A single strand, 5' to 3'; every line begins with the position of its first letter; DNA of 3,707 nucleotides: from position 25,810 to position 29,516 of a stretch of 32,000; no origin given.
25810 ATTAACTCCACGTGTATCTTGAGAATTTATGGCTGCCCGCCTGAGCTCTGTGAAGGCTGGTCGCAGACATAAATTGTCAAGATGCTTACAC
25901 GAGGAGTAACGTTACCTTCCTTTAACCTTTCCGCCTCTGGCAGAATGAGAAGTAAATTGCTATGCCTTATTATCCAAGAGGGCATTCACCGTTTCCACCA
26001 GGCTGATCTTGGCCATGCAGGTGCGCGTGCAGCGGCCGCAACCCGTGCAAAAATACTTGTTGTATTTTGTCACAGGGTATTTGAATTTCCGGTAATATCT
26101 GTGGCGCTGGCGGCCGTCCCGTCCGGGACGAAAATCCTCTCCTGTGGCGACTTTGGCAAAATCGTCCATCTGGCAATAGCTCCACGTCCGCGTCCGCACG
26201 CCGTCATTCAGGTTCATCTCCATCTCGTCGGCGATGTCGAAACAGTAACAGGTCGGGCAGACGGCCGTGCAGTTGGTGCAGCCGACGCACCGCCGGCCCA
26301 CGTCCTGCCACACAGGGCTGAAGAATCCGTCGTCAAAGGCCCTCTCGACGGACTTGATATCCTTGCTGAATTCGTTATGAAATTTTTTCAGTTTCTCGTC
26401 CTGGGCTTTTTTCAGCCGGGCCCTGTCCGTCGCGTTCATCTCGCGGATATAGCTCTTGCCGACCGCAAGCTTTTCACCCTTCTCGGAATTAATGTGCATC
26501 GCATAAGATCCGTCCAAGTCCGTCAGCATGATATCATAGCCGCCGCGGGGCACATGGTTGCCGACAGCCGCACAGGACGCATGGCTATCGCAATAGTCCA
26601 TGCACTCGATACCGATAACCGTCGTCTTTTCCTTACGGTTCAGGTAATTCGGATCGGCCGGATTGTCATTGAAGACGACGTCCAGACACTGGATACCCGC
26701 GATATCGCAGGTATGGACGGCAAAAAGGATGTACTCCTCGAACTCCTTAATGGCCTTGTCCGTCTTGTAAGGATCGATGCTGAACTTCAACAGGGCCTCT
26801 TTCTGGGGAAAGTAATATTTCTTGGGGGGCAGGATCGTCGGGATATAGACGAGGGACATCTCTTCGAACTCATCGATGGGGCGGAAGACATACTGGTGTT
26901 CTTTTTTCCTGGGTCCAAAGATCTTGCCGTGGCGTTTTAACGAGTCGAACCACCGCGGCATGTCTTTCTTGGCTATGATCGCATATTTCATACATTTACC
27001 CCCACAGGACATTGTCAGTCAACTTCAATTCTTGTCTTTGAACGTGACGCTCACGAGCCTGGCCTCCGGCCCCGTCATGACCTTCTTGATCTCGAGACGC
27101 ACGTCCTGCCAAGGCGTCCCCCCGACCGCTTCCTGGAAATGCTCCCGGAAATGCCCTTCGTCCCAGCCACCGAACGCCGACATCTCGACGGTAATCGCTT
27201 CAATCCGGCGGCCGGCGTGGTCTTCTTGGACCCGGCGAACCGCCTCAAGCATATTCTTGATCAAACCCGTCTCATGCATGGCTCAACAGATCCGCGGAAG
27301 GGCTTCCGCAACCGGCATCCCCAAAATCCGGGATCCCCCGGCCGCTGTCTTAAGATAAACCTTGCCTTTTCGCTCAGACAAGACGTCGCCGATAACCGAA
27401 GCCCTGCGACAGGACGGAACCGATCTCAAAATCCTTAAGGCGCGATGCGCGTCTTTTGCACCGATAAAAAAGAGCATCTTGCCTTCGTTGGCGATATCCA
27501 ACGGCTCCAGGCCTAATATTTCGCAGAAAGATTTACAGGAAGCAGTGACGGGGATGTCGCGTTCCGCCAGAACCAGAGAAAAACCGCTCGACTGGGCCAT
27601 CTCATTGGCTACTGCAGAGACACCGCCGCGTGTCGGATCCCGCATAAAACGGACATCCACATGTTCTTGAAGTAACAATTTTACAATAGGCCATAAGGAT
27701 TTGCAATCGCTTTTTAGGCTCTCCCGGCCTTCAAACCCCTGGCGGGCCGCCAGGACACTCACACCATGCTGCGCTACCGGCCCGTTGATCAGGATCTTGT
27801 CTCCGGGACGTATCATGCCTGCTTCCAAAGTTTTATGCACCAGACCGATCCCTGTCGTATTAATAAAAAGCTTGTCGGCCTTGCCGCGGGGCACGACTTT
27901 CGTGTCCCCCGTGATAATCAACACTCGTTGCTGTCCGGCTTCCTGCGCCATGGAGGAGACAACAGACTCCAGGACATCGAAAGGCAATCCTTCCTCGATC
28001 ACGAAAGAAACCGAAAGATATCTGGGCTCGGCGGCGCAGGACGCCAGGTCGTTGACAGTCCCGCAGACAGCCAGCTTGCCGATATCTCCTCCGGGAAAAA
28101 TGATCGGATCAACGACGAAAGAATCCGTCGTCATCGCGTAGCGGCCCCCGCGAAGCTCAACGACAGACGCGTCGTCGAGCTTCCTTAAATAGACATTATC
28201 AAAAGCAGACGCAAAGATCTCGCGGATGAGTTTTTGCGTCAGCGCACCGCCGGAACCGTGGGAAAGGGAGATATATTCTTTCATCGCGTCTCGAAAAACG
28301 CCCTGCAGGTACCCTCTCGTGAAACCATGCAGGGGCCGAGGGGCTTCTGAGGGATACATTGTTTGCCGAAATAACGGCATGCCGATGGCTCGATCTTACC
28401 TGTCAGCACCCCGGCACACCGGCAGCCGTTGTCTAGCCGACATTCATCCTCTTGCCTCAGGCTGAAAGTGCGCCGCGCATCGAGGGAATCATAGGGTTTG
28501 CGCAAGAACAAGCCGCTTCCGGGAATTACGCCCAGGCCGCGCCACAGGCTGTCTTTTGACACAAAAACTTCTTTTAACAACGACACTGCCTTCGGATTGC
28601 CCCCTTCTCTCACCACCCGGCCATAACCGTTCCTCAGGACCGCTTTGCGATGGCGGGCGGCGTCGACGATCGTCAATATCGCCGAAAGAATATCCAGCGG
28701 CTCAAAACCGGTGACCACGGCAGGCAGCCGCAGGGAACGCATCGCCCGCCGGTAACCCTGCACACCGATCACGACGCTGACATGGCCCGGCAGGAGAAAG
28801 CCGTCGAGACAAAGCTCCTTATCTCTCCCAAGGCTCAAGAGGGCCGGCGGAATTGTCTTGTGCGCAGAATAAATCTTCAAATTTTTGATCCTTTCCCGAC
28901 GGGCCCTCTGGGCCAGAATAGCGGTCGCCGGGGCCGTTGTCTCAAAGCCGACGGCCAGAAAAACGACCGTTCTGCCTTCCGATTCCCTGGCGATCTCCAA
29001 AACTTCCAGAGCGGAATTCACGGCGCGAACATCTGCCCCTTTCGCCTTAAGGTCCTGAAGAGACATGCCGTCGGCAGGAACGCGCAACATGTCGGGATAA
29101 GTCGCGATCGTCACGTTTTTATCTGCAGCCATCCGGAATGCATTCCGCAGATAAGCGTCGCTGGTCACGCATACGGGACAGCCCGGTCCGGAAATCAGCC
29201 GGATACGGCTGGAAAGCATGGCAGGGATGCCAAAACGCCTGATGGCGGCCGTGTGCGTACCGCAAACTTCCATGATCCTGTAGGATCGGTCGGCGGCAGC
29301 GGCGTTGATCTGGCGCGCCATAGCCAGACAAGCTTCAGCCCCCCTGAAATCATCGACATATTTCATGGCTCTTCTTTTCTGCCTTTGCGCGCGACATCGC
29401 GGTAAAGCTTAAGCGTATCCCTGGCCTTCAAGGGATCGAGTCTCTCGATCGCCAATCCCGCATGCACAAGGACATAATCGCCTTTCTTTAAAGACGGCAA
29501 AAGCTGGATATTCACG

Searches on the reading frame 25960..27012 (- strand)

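Call 15: search_protein_families(library=pfam, proteins=[window:25960-27012:-])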
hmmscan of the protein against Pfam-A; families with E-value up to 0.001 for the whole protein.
window:25960-27012:- (350 aa): 5 families
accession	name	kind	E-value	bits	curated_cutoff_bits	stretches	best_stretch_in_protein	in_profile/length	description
PF17179.9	Fer4_22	-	2.6e-27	96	27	1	241-336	1-95/95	4Fe-4S dicluster domain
PF13237.11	Fer4_10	-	3.3e-05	24.2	25.5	1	240-332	7-52/53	4Fe-4S dicluster domain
PF13183.11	Fer4_8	-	0.00057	20.8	27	0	241-336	4-68/68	4Fe-4S dicluster domain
PF12838.12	Fer4_7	-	0.00087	20.1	27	0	241-335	1-51/52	4Fe-4S dicluster domain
PF12797.12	Fer4_2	-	0.00098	19.4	24.5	0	316-333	4-21/22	4Fe-4S binding domain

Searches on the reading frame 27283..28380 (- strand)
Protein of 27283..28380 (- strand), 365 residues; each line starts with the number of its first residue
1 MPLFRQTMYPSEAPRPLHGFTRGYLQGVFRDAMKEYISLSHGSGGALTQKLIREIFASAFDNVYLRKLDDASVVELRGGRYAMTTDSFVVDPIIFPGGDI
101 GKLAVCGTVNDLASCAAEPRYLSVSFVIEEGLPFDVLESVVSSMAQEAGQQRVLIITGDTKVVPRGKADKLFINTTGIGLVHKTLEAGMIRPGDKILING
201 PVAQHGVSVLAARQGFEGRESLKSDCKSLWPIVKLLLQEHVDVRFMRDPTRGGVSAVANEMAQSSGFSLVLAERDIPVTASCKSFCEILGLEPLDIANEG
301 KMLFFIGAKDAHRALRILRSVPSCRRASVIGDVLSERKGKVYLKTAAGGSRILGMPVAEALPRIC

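Call 15: search_protein_families(library=pfam, proteins=[window:27283-28380:-])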
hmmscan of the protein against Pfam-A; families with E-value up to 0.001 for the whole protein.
window:27283-28380:- (365 aa): 2 families
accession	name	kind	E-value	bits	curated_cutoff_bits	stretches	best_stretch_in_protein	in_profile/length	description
PF02769.27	AIRS_C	-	8.9e-22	78.4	23.1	1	191-343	1-155/156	AIR synthase related protein, C-terminal domain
PF00586.29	AIRS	-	4.9e-21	75.7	24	1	69-181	2-112/112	AIR synthase related protein, N-terminal domain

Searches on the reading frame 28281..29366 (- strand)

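Call 15: search_protein_families(library=pfam, proteins=[window:28281-29366:-])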
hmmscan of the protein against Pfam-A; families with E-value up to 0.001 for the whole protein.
window:28281-29366:- (361 aa): 1 family
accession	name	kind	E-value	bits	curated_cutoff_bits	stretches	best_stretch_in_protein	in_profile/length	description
PF01924.21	HypD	-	3.8e-131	437.8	25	1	15-359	5-349/351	Hydrogenase formation hypA family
